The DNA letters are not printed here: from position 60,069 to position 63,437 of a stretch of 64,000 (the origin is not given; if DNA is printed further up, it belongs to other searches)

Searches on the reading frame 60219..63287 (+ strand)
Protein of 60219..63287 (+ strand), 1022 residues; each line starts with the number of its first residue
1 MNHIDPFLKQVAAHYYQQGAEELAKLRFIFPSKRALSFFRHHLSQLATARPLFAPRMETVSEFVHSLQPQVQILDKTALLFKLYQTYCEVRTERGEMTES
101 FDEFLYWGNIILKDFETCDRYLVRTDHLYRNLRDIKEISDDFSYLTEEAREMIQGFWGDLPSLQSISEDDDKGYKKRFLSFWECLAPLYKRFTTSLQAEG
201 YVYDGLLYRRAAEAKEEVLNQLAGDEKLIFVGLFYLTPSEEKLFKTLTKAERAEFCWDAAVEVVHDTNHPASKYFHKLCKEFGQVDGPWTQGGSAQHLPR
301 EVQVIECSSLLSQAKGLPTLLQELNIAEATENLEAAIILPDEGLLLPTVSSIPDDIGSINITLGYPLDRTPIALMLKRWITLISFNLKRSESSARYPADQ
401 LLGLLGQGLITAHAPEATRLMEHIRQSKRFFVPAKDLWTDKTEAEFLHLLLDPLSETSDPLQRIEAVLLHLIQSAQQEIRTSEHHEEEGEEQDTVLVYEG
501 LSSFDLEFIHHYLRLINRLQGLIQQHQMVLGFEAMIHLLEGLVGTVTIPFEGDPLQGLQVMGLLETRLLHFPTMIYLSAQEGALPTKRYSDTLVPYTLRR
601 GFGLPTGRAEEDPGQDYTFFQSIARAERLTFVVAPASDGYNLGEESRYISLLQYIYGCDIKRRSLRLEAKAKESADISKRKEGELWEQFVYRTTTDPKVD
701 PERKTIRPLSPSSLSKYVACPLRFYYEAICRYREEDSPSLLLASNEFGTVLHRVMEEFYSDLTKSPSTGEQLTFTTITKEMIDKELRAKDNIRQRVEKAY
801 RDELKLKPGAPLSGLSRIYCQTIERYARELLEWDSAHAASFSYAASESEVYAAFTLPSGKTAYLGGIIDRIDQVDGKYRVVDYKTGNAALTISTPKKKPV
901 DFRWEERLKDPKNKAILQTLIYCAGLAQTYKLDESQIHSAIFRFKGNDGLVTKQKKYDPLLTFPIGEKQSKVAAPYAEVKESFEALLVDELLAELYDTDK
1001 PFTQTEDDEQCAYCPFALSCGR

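Call 29: find_encoding_contigs(protein=window:60219-63287:+, flank=1000, max_places=4)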
Protein window:60219-63287:+ (1022 aa): no gene with exactly this product is on record in the collection.

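Call 81: search_protein_families(library=pfam, max_evalue=0.00001, proteins=[window:60219-63287:+])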
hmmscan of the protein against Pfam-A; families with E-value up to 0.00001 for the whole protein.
window:60219-63287:+ (1022 aa): 1 family
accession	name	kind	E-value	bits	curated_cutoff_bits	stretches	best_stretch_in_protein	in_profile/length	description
PF12705.13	PDDEXK_1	-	3.1e-36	126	22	1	709-1020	2-246/247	PD-(D/E)XK nuclease superfamily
